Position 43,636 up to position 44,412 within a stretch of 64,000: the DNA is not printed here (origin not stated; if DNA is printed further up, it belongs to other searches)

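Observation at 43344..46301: Three tandem Asp-less receiver-like paralogs, the last fused to MTHFR and a MetV-type zinc-ribbon domain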

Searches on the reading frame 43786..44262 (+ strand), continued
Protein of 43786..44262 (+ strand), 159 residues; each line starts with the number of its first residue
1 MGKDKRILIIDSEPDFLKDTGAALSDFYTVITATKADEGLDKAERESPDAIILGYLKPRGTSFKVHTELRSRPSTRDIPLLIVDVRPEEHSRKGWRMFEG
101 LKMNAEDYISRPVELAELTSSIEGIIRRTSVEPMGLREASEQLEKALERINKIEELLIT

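Call 46: find_encoding_contigs(protein=P0177, flank=7000, max_places=1)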
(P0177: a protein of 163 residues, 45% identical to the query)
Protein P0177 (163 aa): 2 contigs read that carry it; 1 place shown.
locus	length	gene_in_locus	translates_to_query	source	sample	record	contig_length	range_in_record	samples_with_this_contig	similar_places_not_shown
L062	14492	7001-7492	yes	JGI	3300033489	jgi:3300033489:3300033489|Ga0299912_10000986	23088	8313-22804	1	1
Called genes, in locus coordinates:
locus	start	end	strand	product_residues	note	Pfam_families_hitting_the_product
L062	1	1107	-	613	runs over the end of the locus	PF00009:GTP_EFTU, PF01926:MMR_HSR1 (faint), PF03144:GTP_EFTU_D2, PF25461:Beta-barrel_SelB, PF09106:WHD_2nd_SelB (faint), PF09107:WHD_3rd_SelB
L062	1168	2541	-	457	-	PF12390:Se-cys_synth_N, PF03841:SelA, PF01212:Beta_elim_lyase (weak)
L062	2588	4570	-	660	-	PF01590:GAF, PF13185:GAF_2, PF00989:PAS, PF13426:PAS_9, PF08447:PAS_3 (weak), PF07730:HisKA_3, PF02518:HATPase_c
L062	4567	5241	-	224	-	PF00072:Response_reg, PF00196:GerE, PF13384:HTH_23 (weak)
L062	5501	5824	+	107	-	-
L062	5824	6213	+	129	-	PF00072:Response_reg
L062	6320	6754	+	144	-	PF00583:Acetyltransf_1, PF09390:DUF1999 (faint), PF13673:Acetyltransf_10, PF13508:Acetyltransf_7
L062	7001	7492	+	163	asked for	-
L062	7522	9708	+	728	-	PF02219:MTHFR, PF12225:DUF5981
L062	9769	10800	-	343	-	PF08240:ADH_N, PF00107:ADH_zinc_N, PF13602:ADH_zinc_N_2 (weak)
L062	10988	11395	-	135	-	-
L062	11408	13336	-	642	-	PF02730:AFOR_N, PF01314:AFOR_C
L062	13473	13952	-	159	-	PF01750:HycI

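Call 47: find_encoding_contigs(protein=P0156, flank=7000, max_places=1)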
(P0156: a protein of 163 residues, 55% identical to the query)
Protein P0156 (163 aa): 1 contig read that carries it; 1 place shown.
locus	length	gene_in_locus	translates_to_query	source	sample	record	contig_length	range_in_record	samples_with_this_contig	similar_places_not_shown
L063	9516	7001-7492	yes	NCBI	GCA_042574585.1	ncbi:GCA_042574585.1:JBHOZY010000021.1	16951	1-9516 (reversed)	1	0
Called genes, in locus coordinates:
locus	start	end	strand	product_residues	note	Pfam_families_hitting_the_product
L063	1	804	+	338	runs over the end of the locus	PF02885:Glycos_trans_3N, PF00591:Glycos_transf_3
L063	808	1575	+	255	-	PF00218:IGPS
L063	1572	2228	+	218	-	PF00697:PRAI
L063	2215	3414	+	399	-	PF00291:PALP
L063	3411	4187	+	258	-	PF00290:Trp_syntA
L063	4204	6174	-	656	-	PF01590:GAF, PF13185:GAF_2, PF00989:PAS, PF08448:PAS_4 (weak), PF13188:PAS_8, PF13426:PAS_9, PF07730:HisKA_3, PF02518:HATPase_c, +1 more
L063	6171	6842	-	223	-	PF00072:Response_reg, PF00196:GerE, PF13384:HTH_23 (weak)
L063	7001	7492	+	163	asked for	PF00072:Response_reg (weak)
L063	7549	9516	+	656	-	PF02219:MTHFR, PF12225:DUF5981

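Call 61: predict_structure(alignment_id=A4)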
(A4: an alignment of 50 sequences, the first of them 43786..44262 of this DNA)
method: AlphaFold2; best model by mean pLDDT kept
length: 159 residues; sequences in the alignment: 50
mean_pLDDT: 88.0   pTM: 0.80
mean pLDDT of the five models: 88.0, 83.7, 83.4, 82.8, 79.6
residues with pLDDT >= 90: 96; 70-90: 48; 50-70: 15; < 50: 0
segments of 3 or more residues with pLDDT < 50: none
pLDDT, mean of each block of 10 residues (from residue 1): 83 94 92 97 96 95 96 94 91 88 90 89 86 62 77 76
secondary structure, 60 per line:
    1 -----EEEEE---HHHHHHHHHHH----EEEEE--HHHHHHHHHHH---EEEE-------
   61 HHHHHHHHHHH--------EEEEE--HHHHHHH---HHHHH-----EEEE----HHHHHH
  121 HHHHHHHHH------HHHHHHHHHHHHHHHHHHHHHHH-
elements in order: E6-10 H14-24 E29-33 H36-46 E50-53 H61-71 E80-84 H87-93 H97-101 E107-110 H115-129 H136-158
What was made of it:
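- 43786..44265 (+): P2: free Asp-less receiver, 159 aa, P2-type lineage. Key positions: D-S, G-Y, D, KGWR, R. It has an extra conserved C-terminal helix at residues 136-158. AlphaFold pLDDT 88 (call 61).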

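Call 65: find_related_loci(query=A4, collection=metagenome_contigs, flank=8000)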
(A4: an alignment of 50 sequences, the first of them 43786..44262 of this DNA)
Query A4 (159 aa) in metagenome_contigs; peptide patterns used: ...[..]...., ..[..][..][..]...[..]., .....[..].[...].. (x = any residue, [..] = any of these).
95 stretches matched a pattern; 63 encode a relative of the query (tblastn E <= 1e-3); 63 distinct loci.
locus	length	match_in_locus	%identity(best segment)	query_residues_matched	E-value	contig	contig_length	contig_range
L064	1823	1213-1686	66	1-158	6e-70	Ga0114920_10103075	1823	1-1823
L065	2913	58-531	65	1-158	5e-66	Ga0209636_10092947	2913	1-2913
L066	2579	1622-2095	65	1-158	1e-65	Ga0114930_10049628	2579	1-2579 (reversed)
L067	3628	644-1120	64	1-159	7e-65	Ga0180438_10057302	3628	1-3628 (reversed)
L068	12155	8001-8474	65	1-158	7e-65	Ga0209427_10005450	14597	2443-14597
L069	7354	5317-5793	64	1-159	2e-64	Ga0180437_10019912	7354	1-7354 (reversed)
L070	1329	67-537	63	1-157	3e-66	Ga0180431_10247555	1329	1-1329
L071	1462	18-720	61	1-157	8e-64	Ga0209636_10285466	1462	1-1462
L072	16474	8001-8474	58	1-158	3e-61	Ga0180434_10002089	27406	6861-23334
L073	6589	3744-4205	61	5-158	2e-59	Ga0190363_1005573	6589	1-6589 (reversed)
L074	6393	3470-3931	60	5-158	1e-58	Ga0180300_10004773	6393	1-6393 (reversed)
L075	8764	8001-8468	55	1-157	4e-53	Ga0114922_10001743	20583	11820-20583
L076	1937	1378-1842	51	3-157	9e-53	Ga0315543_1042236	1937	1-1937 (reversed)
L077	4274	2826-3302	53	3-158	1e-51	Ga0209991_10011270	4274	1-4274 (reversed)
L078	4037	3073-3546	52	3-159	4e-51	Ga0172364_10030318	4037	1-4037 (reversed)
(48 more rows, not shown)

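Call 66: fold_search(model_id=the predicted structure, library=pdb)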
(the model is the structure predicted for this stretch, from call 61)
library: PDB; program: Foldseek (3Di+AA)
matches with E <= 10: 1653; with E <= 0.001: 533
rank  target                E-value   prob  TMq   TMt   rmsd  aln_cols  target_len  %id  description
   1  9dvt_R                1.2e-10  1.00  0.68  0.47   4.2       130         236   28  Cryo-EM structure of RpaA bound to PkaiBC DNA and the CTD of the alpha subunit of RNAP from the cyanobacterium Synecho (released 2025-10-15)
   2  9dvt_S                4.2e-10  1.00  0.70  0.49   2.3       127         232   28  Cryo-EM structure of RpaA bound to PkaiBC DNA and the CTD of the alpha subunit of RNAP from the cyanobacterium Synecho (released 2025-10-15)
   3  1nxp                  6.2e-10  1.00  0.66  0.88   2.5       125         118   28  MicArec pH4.5 (released 2004-02-17)
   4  2jb9_A                8.1e-10  1.00  0.65  0.84   2.6       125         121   27  PhoB response regulator receiver domain constitutively-active double mutant D10A and D53E. (released 2007-01-04)
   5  8fk2_A                1.3e-09  1.00  0.65  0.84   2.8       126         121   30  The N-terminal VicR from Streptococcus mutans (released 2023-10-25)
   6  1nxs                  1.4e-09  1.00  0.65  0.87   2.0       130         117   27  MicArec pH4.9 (released 2004-02-17)
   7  9g85_B                1.4e-09  1.00  0.68  0.26   9.4       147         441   25  Structure of Response regulator PleD in complex with c-diGMP and ppGpp (released 2025-08-06)
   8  1nxo                  1.8e-09  1.00  0.65  0.88   2.6       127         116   27  MicArec pH7.0 (released 2004-02-17)
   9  9g85_D                1.8e-09  1.00  0.70  0.26   9.2       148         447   25  Structure of Response regulator PleD in complex with c-diGMP and ppGpp (released 2025-08-06)
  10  2iyn_B                2.1e-09  1.00  0.68  0.86   2.5       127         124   28  The co-factor-induced pre-active conformation in PhoB (released 2006-08-30)
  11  1mvo                  2.1e-09  1.00  0.63  0.82   2.8       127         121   31  Crystal structure of the PhoP receiver domain from Bacillus subtilis (released 2002-10-16)
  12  2jba_A                2.9e-09  1.00  0.68  0.84   2.9       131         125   27  PhoB response regulator receiver domain constitutively-active double mutant D53A and Y102C. (released 2007-01-04)
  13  2jba_B                3.1e-09  1.00  0.67  0.86   2.4       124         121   26  PhoB response regulator receiver domain constitutively-active double mutant D53A and Y102C. (released 2007-01-04)
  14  1zes_B                3.6e-09  1.00  0.64  0.85   3.0       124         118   27  BeF3- activated PhoB receiver domain (released 2005-09-20)
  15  9g85_C                3.6e-09  1.00  0.68  0.26   7.0       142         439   25  Structure of Response regulator PleD in complex with c-diGMP and ppGpp (released 2025-08-06)
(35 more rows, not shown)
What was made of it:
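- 43786..44265 (+): Foldseek hits to PhoB, MicA, RpaA and PleD receivers (call 66).
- On Response regulator receiver domain (PF00072, CheY-like): Foldseek target-normalised TM-scores 0.82-0.88 to isolated PhoB, MicA and PhoP receiver domains (call 66).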
